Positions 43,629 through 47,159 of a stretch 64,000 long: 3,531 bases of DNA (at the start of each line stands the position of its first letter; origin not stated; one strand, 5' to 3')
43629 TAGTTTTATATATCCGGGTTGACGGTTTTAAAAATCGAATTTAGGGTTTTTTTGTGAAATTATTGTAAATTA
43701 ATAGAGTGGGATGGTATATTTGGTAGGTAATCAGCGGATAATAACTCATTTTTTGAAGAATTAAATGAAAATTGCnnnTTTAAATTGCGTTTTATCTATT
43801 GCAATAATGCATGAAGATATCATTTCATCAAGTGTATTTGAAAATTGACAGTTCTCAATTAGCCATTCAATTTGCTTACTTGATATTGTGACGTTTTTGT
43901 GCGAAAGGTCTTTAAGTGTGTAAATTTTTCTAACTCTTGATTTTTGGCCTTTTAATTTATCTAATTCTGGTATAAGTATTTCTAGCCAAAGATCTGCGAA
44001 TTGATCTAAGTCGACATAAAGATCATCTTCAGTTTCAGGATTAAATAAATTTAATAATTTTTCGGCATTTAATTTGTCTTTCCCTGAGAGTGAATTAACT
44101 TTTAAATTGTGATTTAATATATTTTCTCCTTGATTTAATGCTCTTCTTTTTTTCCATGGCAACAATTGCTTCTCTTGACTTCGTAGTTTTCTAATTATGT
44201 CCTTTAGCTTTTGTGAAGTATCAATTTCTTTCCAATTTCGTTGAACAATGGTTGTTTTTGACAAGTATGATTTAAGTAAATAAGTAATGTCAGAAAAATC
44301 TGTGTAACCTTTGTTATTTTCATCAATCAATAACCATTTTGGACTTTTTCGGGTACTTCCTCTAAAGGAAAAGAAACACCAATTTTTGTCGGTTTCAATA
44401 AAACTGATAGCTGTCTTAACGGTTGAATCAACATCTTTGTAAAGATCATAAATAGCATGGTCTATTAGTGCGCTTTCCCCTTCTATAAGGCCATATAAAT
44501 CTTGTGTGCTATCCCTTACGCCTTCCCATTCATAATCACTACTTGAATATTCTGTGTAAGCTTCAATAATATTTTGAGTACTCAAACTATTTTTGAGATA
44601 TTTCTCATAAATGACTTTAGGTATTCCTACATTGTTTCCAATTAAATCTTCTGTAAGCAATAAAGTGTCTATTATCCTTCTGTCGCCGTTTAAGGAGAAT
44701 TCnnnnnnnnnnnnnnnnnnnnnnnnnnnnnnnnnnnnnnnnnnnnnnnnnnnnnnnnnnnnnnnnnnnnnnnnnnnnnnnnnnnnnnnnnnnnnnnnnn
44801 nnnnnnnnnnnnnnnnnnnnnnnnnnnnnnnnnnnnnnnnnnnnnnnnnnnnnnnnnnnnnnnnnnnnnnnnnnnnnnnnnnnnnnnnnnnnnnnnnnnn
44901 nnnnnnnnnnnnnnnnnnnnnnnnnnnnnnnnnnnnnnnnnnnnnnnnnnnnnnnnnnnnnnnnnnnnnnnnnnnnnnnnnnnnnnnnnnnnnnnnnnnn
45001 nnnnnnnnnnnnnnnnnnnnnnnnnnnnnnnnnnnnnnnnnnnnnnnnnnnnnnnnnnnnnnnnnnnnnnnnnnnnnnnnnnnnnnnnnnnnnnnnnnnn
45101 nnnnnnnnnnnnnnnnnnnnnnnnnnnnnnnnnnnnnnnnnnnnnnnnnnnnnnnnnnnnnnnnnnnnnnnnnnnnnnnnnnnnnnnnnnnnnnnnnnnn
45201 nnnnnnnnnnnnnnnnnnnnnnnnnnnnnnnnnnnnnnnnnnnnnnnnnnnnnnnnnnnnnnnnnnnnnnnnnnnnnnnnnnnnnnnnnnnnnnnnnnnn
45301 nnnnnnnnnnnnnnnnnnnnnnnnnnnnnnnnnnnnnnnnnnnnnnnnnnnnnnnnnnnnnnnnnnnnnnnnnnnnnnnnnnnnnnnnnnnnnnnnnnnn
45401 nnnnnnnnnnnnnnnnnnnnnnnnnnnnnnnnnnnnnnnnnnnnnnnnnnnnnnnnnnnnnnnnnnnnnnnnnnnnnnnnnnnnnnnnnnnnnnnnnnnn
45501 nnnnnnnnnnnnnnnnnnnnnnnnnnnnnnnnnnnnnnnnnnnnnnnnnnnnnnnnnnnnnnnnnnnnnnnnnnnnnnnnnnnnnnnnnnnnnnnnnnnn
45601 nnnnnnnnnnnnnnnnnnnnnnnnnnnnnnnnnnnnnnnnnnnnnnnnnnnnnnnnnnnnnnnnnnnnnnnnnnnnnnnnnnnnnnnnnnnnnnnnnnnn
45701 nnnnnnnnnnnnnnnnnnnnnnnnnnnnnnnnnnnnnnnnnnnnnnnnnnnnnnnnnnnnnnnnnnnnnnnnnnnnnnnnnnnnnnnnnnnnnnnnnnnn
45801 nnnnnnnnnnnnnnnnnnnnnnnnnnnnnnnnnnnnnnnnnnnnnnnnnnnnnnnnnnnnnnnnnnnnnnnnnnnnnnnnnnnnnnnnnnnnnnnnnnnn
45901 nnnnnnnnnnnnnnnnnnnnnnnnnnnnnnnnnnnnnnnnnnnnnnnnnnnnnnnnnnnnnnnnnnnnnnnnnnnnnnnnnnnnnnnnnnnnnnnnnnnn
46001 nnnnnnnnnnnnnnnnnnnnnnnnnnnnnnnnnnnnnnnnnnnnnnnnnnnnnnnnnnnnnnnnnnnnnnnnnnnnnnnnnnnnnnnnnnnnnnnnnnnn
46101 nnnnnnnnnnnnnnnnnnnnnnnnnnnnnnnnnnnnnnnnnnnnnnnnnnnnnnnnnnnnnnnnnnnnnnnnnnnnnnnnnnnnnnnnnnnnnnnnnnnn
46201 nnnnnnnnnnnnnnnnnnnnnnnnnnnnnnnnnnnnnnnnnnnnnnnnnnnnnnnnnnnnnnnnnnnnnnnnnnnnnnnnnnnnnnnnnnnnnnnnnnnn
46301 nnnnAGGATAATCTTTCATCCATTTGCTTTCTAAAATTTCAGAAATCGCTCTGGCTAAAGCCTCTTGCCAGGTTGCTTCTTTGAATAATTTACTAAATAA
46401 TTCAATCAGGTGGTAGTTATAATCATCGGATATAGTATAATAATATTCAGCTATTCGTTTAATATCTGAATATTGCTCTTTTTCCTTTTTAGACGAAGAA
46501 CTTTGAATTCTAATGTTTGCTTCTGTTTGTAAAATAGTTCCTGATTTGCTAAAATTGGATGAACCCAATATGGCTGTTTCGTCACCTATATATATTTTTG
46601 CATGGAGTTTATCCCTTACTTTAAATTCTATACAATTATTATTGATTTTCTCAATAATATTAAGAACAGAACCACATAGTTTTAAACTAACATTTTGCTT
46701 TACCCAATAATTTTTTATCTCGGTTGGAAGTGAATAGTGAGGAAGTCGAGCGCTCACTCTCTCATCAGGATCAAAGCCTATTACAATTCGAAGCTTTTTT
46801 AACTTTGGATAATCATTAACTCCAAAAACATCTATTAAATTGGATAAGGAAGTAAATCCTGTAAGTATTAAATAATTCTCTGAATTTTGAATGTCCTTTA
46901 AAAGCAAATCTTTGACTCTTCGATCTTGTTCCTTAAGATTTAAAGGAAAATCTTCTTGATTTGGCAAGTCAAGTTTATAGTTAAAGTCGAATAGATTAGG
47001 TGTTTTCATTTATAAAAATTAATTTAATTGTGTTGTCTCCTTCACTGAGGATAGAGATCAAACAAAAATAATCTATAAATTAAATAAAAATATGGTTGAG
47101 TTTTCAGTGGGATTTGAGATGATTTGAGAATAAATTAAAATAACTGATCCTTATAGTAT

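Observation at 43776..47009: Stand-alone PLD-nuclease / SF2-helicase fusion on an integrase-bounded island: candidate undescribed single-gene defence system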

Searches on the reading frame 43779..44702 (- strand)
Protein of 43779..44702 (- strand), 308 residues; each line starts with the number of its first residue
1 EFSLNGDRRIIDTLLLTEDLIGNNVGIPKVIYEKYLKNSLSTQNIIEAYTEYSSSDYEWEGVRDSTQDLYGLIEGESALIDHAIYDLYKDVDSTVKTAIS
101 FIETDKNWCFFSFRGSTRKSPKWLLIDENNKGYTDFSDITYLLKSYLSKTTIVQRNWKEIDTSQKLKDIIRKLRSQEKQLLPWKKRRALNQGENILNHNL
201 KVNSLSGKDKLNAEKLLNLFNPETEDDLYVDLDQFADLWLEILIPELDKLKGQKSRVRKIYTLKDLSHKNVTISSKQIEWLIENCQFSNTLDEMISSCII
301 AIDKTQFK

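Call 24: search_solved_structures(query=A2, max_evalue=10)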
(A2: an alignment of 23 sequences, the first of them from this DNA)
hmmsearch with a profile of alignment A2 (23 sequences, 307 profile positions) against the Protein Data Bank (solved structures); distinct sequences matched with E-value up to 10: 4.
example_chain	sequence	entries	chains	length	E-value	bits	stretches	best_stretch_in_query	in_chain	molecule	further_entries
8om1_o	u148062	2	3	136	0.11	14.9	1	151-193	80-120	NADH dehydrogenase [ubiquinone] 1 beta subcomplex subunit 7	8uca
6g2j_o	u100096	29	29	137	0.11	14.9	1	151-193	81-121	NADH dehydrogenase [ubiquinone] 1 beta subcomplex subunit 7 | NADH dehydrogenase [ubiquinone] 1 beta subcomplex subunit 7, METHYLGLYOXAL BIS-(GUANYLHYDR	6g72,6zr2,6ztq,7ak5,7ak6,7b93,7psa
6now_A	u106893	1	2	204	1.1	11.6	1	160-232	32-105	Alanine--tRNA ligase, mitochondrial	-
6nly_B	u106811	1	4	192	1.5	11.2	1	167-232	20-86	Alanine--tRNA ligase, mitochondrial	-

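Call 30: predict_structure(alignment_id=A2)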
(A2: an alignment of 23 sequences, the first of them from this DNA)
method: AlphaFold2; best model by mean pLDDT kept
length: 308 residues; sequences in the alignment: 23
mean_pLDDT: 72.1   pTM: 0.59
mean pLDDT of the five models: 72.1, 70.9, 70.7, 65.9, 65.6
residues with pLDDT >= 90: 24; 70-90: 157; 50-70: 85; < 50: 42
segments of 3 or more residues with pLDDT < 50: 1-10, 15-26, 58-66, 90-96
pLDDT, mean of each block of 10 residues (from residue 1): 44 46 51 73 66 59 49 62 61 49 84 67 83 82 78 69 70 81 90 90 83 85 68 87 91 80 87 88 70 70 69
secondary structure, 60 per line:
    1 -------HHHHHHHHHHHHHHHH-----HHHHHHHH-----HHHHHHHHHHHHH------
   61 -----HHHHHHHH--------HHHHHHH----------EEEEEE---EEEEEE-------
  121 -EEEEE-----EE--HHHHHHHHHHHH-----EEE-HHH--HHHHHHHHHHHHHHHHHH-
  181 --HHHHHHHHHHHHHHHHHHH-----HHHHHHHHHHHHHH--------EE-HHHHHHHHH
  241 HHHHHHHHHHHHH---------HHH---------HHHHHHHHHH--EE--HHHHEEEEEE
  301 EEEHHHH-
elements in order: H8-23 H29-36 H42-54 H66-73 H82-88 E99-104 E108-113 E122-126 H136-147 E153-155 H162-179 H183-201 H207-220 H232-253 H275-284 H291-294 E295-303 H304-307

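Call 69: search_protein_representatives(alignment_id=A2)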
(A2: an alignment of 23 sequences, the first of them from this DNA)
Query: 23 sequences, 307 profile positions. Proteins with E-value up to 0.001 (for the whole library): 447; up to 1e-10: 352; up to 1e-30: 162. The best 150 are listed.
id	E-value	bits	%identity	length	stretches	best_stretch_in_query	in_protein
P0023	1.7e-132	457.7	-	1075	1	1-305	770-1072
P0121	5.6e-118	410.0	-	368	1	1-305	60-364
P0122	6.5e-114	396.7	-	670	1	1-303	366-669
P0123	4.2e-100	351.3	-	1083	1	1-305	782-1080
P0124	5.4e-96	337.8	-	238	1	69-304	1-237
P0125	1.0e-93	330.4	-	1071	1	1-303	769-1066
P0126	1.5e-92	326.5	-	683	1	1-304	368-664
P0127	3.2e-92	325.4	-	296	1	16-304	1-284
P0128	6.9e-82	291.5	-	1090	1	1-304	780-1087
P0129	4.0e-78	279.1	-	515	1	1-304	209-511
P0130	4.9e-78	278.8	-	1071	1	1-304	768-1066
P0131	3.2e-76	272.9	-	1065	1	2-302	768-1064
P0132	1.5e-74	267.4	-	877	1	1-302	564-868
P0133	1.5e-73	264.1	-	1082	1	1-305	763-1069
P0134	2.6e-71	256.8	-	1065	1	1-301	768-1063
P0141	6.1e-67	242.4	-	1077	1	1-304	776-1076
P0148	3.9e-64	233.2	-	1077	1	1-304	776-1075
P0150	8.6e-64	232.0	-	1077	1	1-305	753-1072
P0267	3.0e-32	128.5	-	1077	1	1-304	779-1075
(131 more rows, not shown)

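Call 96: search_protein_families(library=padloc, proteins=[window:43779-44702:-], max_evalue=10)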
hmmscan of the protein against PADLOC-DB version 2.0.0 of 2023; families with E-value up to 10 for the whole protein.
seq(308 aa): 0 families

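Call 113: find_related_loci(query=A2, collection=viral_contigs, flank=8000)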
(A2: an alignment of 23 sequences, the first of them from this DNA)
Query A2 (308 aa) in viral_contigs; peptide patterns used: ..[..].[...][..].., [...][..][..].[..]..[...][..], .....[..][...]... (x = any residue, [..] = any of these).
20 stretches matched a pattern, but none encodes a relative of the query by tblastn (E <= 1e-3).

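Call 114: find_related_loci(query=A2, collection=metagenome_contigs, flank=10000)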
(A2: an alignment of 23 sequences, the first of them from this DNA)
Query A2 (308 aa) in metagenome_contigs; peptide patterns used: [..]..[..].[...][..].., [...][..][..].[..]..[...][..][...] (x = any residue, [..] = any of these).
183 stretches matched a pattern; 42 encode a relative of the query (tblastn E <= 1e-3); 42 distinct loci.
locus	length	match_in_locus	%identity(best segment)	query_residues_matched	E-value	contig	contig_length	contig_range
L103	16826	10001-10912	74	1-304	4e-150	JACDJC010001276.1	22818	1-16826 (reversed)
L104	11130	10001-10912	73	1-304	1e-149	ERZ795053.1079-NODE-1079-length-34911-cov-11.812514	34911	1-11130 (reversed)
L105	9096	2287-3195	69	2-304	2e-142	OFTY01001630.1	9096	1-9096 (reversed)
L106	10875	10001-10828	77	1-276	9e-142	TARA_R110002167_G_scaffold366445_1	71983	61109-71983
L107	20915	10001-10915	64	2-306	5e-131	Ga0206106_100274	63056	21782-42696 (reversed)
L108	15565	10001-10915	64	2-306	5e-131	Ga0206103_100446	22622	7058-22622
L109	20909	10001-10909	66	2-304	1e-130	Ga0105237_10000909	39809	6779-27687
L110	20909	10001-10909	62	1-302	8e-130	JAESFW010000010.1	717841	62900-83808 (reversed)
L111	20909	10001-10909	60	2-304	3e-120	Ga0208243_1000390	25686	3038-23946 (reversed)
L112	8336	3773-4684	56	2-305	1e-118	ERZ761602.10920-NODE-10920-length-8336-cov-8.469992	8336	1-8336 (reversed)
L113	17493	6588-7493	55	1-302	3e-112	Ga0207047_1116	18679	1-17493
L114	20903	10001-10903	54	2-302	5e-110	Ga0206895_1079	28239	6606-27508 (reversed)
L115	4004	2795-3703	56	1-302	6e-104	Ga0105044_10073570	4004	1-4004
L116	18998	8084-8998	52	1-302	1e-102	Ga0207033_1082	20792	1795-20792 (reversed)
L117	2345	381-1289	50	1-302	4e-96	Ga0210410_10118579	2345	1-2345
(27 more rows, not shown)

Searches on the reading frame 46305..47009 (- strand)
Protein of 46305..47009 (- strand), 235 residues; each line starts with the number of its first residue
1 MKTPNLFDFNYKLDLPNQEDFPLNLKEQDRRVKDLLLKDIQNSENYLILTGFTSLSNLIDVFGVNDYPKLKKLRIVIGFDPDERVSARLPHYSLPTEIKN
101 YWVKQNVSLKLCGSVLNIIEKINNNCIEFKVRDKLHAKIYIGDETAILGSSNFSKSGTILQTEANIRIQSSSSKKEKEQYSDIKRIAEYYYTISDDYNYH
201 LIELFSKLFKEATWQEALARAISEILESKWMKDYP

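Call 41: search_solved_structures(query=A3, max_evalue=10, show_alignments=3)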
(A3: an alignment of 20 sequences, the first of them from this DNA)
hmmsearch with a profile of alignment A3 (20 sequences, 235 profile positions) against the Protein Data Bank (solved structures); distinct sequences matched with E-value up to 10: 3.
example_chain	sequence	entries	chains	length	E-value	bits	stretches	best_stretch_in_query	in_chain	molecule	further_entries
30ie_B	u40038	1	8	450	0.037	16.7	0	134-173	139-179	Virion nicking-joining enzyme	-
9k8i_A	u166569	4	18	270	0.18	14.4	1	199-229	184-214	Cage-t32-Zn1-HEHE-36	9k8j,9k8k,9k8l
6ahz_A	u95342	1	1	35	1.8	11.2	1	83-110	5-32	CMP-N-acetylneuraminate-poly-alpha-2,8-sialyltransferase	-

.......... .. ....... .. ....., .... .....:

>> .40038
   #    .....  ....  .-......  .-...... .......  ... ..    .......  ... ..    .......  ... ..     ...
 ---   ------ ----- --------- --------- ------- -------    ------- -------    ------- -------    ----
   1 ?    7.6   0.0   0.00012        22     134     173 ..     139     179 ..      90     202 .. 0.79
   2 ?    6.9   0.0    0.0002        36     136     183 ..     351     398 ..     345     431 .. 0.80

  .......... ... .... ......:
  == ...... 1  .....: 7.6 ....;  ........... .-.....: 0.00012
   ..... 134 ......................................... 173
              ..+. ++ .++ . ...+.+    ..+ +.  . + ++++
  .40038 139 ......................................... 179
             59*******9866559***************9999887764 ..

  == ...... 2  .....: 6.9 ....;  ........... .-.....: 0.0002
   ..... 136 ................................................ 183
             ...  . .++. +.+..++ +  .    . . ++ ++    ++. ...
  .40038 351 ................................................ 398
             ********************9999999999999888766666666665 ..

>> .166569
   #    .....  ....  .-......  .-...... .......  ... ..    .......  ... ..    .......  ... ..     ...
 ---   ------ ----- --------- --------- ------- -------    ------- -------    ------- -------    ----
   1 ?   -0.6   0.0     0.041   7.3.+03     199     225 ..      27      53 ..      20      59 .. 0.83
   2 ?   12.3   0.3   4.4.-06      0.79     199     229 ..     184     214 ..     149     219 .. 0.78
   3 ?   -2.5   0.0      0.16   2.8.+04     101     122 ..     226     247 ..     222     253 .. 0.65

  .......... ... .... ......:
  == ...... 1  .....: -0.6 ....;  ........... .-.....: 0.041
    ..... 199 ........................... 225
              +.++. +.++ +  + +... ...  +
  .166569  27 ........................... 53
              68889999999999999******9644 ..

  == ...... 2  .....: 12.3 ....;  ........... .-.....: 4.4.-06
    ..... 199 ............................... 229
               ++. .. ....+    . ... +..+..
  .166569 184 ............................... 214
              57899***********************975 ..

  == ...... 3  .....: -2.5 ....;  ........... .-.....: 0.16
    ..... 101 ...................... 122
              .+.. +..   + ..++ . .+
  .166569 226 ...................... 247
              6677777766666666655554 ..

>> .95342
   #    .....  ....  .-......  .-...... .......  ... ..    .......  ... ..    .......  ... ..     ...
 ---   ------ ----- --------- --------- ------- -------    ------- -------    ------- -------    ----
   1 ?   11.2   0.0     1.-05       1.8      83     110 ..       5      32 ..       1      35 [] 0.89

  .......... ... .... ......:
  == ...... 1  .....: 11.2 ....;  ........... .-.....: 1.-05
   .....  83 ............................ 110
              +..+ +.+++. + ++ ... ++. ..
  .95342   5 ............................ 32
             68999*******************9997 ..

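Call 96: search_protein_families(library=padloc, proteins=[window:46305-47009:-], max_evalue=10)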
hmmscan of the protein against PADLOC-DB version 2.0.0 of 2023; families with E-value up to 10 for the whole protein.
seq(235 aa): 3 families
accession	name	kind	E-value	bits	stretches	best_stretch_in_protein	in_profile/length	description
PDLC02901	DpdK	-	3.7e-05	21.5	1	126-171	110-154/173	DpdK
PDLC02614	DrmC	-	5.8e-05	20.9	1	123-172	89-139/153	DrmC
PDLC02588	DrmC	-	0.001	16.7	1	133-173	191-232/256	DrmC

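Call 97: search_protein_families(library=pfam, alignment_id=A3, max_evalue=0.01)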
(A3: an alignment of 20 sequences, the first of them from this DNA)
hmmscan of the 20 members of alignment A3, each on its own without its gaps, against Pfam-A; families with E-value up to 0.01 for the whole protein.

A. member 1, seq(235 aa): 2 families
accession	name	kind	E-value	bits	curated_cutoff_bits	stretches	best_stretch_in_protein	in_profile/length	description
PF13091.12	PLDc_2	-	7.9e-08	32.6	27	1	118-179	60-126/132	PLD-like domain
PF09565.16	RE_NgoFVII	-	7.9e-05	22.5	23.8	1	36-181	9-145/162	NgoFVII restriction endonuclease N-terminal PLD domain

B. families by the number of members that match (of 20 scanned): 4 families
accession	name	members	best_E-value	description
PF13091.12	PLDc_2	20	2.3e-08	PLD-like domain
PF09565.16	RE_NgoFVII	18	6.7e-07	NgoFVII restriction endonuclease N-terminal PLD domain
PF00614.28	PLDc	3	0.0059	Phospholipase D Active site motif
PF20459.4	DUF6712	1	0.0086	Family of unknown function (DUF6712)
